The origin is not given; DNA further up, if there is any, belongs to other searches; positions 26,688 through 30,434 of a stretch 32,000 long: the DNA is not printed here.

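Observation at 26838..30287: SEFIR/TIR-like - STAND NTPase - 36-aa repeat giant protein: candidate NLR-like antiphage sensor-effector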

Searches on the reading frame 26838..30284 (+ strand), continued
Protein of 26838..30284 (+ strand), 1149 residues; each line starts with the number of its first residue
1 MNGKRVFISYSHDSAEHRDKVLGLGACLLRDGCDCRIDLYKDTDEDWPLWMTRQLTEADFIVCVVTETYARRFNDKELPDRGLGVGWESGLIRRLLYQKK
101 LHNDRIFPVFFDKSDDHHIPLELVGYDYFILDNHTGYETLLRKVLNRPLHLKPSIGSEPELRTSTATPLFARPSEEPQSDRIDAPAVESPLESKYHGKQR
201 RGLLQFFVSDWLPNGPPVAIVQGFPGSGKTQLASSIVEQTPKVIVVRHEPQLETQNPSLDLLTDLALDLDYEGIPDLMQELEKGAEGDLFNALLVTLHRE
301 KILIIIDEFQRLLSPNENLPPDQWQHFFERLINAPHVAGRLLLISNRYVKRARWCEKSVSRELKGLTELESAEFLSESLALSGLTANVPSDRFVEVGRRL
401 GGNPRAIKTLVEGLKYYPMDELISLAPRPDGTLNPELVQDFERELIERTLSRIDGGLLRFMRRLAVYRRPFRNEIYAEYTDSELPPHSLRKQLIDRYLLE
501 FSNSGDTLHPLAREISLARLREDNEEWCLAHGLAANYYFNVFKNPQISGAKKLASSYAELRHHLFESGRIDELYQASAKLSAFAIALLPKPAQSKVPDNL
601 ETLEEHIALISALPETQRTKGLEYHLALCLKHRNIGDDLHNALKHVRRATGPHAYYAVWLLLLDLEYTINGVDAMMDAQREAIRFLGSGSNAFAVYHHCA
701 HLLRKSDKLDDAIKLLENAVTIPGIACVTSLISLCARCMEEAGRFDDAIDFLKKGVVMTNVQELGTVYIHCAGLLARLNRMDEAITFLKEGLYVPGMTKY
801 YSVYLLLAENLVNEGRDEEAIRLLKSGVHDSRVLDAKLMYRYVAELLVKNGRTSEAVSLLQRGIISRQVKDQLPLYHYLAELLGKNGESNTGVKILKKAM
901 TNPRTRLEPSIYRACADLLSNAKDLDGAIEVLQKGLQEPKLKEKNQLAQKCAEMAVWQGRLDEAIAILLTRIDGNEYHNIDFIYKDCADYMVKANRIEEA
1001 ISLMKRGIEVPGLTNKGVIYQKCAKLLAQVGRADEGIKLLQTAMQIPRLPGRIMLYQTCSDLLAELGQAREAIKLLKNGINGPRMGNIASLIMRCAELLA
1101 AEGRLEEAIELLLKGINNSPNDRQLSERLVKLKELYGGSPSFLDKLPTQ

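Call 10: search_solved_structures(query=window:26838-30284:+, max_evalue=0.01, show_alignments=2)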
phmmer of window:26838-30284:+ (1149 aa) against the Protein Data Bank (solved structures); distinct sequences matched with E-value up to 0.01: 3.
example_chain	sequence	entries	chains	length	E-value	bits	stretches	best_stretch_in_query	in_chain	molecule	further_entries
5fzr_A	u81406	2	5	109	2.5e-09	38.5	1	1022-1117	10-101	DESIGNED TPR PROTEIN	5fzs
5fzq_A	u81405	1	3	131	4.2e-09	37.8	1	1022-1117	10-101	DESIGNED TPR PROTEIN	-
5y8e_A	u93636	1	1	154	0.0033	18.3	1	5-154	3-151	Sefir domain protein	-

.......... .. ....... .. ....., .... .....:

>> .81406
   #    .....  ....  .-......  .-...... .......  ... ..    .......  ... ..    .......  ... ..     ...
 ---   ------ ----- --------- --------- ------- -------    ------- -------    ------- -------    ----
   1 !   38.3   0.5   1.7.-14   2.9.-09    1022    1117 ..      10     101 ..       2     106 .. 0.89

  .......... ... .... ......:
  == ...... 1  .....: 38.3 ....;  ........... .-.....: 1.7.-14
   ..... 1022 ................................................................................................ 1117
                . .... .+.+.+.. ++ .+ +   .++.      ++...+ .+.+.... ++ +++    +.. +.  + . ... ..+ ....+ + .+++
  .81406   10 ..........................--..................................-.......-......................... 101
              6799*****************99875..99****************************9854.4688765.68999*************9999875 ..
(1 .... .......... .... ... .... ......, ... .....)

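Call 20: find_encoding_contigs(protein=P0001, flank=10000, max_places=4)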
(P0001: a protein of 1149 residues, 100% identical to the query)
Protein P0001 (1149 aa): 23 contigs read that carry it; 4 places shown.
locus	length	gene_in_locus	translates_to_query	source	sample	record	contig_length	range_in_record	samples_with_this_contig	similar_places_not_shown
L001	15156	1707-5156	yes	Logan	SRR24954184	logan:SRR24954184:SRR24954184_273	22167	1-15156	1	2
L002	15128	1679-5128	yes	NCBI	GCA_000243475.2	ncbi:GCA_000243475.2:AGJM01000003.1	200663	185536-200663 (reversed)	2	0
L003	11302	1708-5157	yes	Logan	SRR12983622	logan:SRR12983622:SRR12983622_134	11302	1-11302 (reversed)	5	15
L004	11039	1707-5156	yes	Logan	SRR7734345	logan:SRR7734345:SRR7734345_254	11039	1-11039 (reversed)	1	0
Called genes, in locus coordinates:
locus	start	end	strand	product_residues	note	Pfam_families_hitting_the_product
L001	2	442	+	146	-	?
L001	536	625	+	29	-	-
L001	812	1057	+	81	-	-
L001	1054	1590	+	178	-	-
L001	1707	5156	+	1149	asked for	PF08357:SEFIR, PF13676:TIR_2, PF13401:AAA_22, PF05729:NACHT (faint), PF13432:TPR_16 (faint), PF08311:Mad3_BUB1_I (faint), PF13424:TPR_12 (faint), PF13428:TPR_14 (faint), +10 more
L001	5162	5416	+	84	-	-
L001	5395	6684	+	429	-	-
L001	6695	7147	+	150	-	PF01844:HNH (weak), PF13391:HNH_2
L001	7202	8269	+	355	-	PF04471:Mrr_cat, PF22722:NA-iREase1 (weak), PF01396:Zn_ribbon_Top1, PF06839:Zn_ribbon_GRF (faint), PF23451:Zn_ribbon_PaaD (faint)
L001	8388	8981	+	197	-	PF13310:Virulence_RhuM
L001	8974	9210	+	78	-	-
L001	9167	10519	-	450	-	PF00501:AMP-binding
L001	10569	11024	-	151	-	PF09719:C_GCAxxG_C_C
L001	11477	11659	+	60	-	-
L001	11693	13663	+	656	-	PF02730:AFOR_N, PF01314:AFOR_C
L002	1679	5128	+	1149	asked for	PF08357:SEFIR, PF13676:TIR_2, PF13401:AAA_22, PF05729:NACHT (faint), PF13432:TPR_16 (faint), PF08311:Mad3_BUB1_I (faint), PF13424:TPR_12 (faint), PF13428:TPR_14 (faint), +10 more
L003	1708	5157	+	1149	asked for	PF08357:SEFIR, PF13676:TIR_2, PF13401:AAA_22, PF05729:NACHT (faint), PF13432:TPR_16 (faint), PF08311:Mad3_BUB1_I (faint), PF13424:TPR_12 (faint), PF13428:TPR_14 (faint), +10 more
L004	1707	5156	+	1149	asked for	PF08357:SEFIR, PF13676:TIR_2, PF13401:AAA_22, PF05729:NACHT (faint), PF13432:TPR_16 (faint), PF08311:Mad3_BUB1_I (faint), PF13424:TPR_12 (faint), PF13428:TPR_14 (faint), +10 more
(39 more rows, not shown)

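Call 34: find_encoding_contigs(protein=P0039, flank=7000, max_places=3)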
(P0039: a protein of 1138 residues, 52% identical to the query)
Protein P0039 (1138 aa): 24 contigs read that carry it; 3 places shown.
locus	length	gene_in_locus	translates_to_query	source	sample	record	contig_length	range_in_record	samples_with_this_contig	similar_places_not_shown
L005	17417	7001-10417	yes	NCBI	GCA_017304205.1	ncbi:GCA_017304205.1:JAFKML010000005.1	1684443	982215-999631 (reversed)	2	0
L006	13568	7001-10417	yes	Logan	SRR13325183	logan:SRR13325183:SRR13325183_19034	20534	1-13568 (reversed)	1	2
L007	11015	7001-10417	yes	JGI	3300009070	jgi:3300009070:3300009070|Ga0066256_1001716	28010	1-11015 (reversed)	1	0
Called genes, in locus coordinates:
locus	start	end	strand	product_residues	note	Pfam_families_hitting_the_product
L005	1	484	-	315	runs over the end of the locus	PF19459:DUF5996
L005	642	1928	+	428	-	PF12867:DinB_2, PF03781:FGE-sulfatase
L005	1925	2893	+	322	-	PF10017:Methyltransf_33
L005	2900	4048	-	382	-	PF00266:Aminotran_5, PF22580:KYNU_C (weak)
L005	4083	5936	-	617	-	PF13462:Thioredoxin_4, PF01323:DSBA, PF06965:Na_H_antiport_1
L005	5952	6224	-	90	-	PF02148:zf-UBP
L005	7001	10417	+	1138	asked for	PF13401:AAA_22 (faint), PF13176:TPR_7 (faint), PF14559:TPR_19 (faint), PF12895:ANAPC3 (faint), PF07719:TPR_2 (faint), PF13424:TPR_12 (faint), PF13428:TPR_14 (faint), PF08311:Mad3_BUB1_I (faint), +2 more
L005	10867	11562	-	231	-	PF07589:PEP_exosort_dom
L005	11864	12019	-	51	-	-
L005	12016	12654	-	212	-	PF01656:CbiA, PF09140:MipZ (faint), PF13614:AAA_31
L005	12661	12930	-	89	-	PF01329:Pterin_4a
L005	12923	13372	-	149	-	PF00210:Ferritin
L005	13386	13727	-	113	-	PF00936:BMC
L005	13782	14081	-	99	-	PF00936:BMC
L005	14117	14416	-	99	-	PF00936:BMC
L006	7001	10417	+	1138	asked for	PF13401:AAA_22 (faint), PF13176:TPR_7 (faint), PF14559:TPR_19 (faint), PF12895:ANAPC3 (faint), PF07719:TPR_2 (faint), PF13424:TPR_12 (faint), PF13428:TPR_14 (faint), PF08311:Mad3_BUB1_I (faint), +2 more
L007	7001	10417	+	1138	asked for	PF13401:AAA_22 (faint), PF13176:TPR_7 (faint), PF14559:TPR_19 (faint), PF12895:ANAPC3 (faint), PF07719:TPR_2 (faint), PF13424:TPR_12 (faint), PF13428:TPR_14 (faint), PF08311:Mad3_BUB1_I (faint), +2 more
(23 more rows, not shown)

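Call 35: find_encoding_contigs(protein=P0053, flank=7000, max_places=2)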
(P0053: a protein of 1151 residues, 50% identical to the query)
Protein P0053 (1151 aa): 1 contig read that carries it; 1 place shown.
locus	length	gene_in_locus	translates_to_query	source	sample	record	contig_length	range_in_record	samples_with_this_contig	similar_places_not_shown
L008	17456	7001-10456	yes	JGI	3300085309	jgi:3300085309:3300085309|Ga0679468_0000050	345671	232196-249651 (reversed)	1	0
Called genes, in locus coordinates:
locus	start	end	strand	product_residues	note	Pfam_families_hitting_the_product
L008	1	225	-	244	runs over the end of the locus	PF01292:Ni_hydr_CYTB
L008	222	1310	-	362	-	PF14537:Cytochrom_c3_2 (faint), PF22113:Mtrc-MtrF_II-IV_dom (faint), PF13435:Cytochrome_C554 (faint), PF14522:Cytochrome_C7 (faint), PF09699:Paired_CXXCH_1 (weak)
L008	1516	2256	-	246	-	PF00072:Response_reg (weak)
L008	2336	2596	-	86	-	-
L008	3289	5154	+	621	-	-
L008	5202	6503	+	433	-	PF13271:DUF4062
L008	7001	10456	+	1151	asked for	PF21941:SMEK_N, PF25058:ARM_TT21 (faint), PF13191:AAA_16 (faint), PF13401:AAA_22 (weak), PF17874:TPR_MalT (faint), PF13428:TPR_14 (faint), PF23231:HAT_Syf1_CNRKL1_C (faint), PF13424:TPR_12 (faint), +3 more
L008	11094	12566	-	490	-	PF05598:DUF772, PF01609:DDE_Tnp_1, PF13751:DDE_Tnp_1_6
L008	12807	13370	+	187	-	PF14366:DUF4410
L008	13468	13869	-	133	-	PF01850:PIN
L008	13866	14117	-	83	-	PF04014:MazE_antitoxin (weak)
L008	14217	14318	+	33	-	-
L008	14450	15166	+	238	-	PF00072:Response_reg, PF07238:PilZ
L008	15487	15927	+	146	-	-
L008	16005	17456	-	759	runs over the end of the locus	PF09371:Tex_N, PF22706:Tex_central_region, PF14639:YqgF (weak), PF16921:Tex_YqgF, PF12836:HHH_3, PF17674:HHH_9, PF00575:S1, PF23459:S1_RRP5, +1 more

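Call 36: find_encoding_contigs(protein=P0035, flank=7000, max_places=2)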
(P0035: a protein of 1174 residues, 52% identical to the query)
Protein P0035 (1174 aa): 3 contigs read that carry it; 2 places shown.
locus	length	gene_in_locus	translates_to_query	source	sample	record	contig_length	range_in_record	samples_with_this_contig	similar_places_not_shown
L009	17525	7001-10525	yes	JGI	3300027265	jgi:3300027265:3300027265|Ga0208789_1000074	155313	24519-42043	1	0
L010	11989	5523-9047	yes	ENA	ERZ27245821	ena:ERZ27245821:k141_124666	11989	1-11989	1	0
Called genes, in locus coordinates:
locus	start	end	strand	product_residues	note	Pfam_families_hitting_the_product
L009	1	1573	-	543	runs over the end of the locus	PF06418:CTP_synth_N, PF00117:GATase, PF07722:Peptidase_C26 (faint)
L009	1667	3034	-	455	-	PF01171:ATP_bind_3, PF09179:TilS, PF11734:TilS_C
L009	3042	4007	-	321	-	PF03255:ACCA, PF01039:Carboxyl_trans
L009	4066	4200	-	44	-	-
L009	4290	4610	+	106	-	-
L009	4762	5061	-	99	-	PF01381:HTH_3, PF13443:HTH_26 (weak)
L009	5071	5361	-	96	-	PF03693:ParD_antitoxin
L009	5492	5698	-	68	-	-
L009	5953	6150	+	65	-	-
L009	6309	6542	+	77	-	PF09720:Unstab_antitox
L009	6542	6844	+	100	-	PF05016:ParE_toxin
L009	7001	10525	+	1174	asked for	PF12770:CHAT (weak), PF00004:AAA (weak), PF13401:AAA_22, PF13428:TPR_14 (faint), PF17874:TPR_MalT (faint), PF08311:Mad3_BUB1_I (faint), PF13424:TPR_12 (faint), PF14559:TPR_19 (faint), +3 more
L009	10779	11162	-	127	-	PF02661:Fic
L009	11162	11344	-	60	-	-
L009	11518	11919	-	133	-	PF01850:PIN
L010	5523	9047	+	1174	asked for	PF12770:CHAT (weak), PF00004:AAA (weak), PF13401:AAA_22, PF13428:TPR_14 (faint), PF17874:TPR_MalT (faint), PF08311:Mad3_BUB1_I (faint), PF13424:TPR_12 (faint), PF14559:TPR_19 (faint), +3 more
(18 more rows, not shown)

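Call 39: find_encoding_contigs(protein=P0030, flank=7000, max_places=2)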
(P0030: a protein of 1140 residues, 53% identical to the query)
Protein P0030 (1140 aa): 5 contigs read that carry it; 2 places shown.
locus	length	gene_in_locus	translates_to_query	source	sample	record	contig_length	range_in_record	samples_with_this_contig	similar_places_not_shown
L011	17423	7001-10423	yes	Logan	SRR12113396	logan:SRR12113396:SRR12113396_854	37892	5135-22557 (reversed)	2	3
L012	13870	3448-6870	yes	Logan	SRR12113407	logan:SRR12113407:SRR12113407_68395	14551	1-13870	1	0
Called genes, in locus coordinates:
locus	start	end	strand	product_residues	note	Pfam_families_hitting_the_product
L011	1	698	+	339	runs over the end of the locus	PF01476:LysM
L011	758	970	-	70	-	PF02609:Exonuc_VII_S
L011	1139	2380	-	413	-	PF13742:tRNA_anti_2, PF02601:Exonuc_VII_L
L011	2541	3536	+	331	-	-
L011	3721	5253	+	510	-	PF13541:ChlI, PF05496:RuvB_N (faint), PF00158:Sigma54_activat (faint), PF00493:MCM (faint), PF01078:Mg_chelatase, PF07728:AAA_5, PF13335:Mg_chelatase_C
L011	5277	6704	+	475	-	PF08448:PAS_4, PF13426:PAS_9, PF08447:PAS_3 (faint), PF00989:PAS, PF13188:PAS_8, PF08448:PAS_4 (weak), PF13426:PAS_9, PF00990:GGDEF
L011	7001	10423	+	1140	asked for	PF13676:TIR_2, PF13401:AAA_22 (faint), PF12895:ANAPC3 (faint), PF07719:TPR_2 (faint), PF13424:TPR_12 (faint), PF08311:Mad3_BUB1_I (faint), PF00637:Clathrin (faint), PF04733:Coatomer_E (faint), +4 more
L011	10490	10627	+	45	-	-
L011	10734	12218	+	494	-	PF00933:Glyco_hydro_3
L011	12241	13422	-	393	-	PF07690:MFS_1, PF13000:Acatn, PF07690:MFS_1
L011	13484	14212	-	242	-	PF07313:AmiA-like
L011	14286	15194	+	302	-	PF01979:Amidohydro_1 (faint)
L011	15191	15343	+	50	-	-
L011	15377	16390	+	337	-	-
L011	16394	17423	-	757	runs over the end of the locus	PF01078:Mg_chelatase (faint), PF05362:Lon_C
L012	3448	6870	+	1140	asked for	PF13676:TIR_2, PF13401:AAA_22 (faint), PF12895:ANAPC3 (faint), PF07719:TPR_2 (faint), PF13424:TPR_12 (faint), PF08311:Mad3_BUB1_I (faint), PF00637:Clathrin (faint), PF04733:Coatomer_E (faint), +4 more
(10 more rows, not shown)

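Call 40: find_encoding_contigs(protein=P0069, flank=7000, max_places=2)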
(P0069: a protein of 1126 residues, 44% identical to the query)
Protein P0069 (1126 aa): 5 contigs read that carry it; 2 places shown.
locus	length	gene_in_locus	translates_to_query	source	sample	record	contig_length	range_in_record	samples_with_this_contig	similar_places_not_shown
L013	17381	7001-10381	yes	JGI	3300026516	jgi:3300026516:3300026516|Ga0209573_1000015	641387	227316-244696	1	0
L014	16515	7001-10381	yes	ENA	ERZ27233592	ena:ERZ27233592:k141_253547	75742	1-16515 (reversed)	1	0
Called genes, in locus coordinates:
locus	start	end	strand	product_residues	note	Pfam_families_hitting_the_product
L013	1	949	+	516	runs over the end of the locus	PF11997:DUF3492, PF13439:Glyco_transf_4, PF13579:Glyco_trans_4_4 (weak), PF20706:GT4-conflict (weak), PF00534:Glycos_transf_1, PF13692:Glyco_trans_1_4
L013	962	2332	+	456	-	PF16933:PelG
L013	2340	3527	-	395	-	PF00465:Fe-ADH, PF13685:Fe-ADH_2 (weak), PF25137:ADH_Fe_C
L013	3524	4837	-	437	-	PF07602:DUF1565 (faint), PF22842:Pel9A-like_beta_helix, PF05048:NosD (faint)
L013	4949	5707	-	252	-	PF03734:YkuD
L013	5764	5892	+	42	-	-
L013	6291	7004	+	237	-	PF13156:Mrr_cat_2, PF04471:Mrr_cat (weak), PF04851:ResIII (weak)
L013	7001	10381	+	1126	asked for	PF13676:TIR_2, PF13401:AAA_22 (weak), PF13432:TPR_16 (faint), PF07719:TPR_2 (faint), PF14559:TPR_19 (faint), PF13181:TPR_8 (faint), PF20308:TPR-S (faint), PF25058:ARM_TT21 (weak), +7 more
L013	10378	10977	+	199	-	PF18135:Type_ISP_C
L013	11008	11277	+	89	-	-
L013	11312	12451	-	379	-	PF14520:HHH_5, PF02481:DNA_processg_A, PF17782:WHD_DprA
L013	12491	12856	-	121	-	-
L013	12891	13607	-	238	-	-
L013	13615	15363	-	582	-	PF16949:ABC_tran_2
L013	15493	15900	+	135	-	PF01636:APH (faint)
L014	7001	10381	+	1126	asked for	PF13676:TIR_2, PF13401:AAA_22 (weak), PF13432:TPR_16 (faint), PF07719:TPR_2 (faint), PF14559:TPR_19 (faint), PF13181:TPR_8 (faint), PF20308:TPR-S (faint), PF25058:ARM_TT21 (weak), +7 more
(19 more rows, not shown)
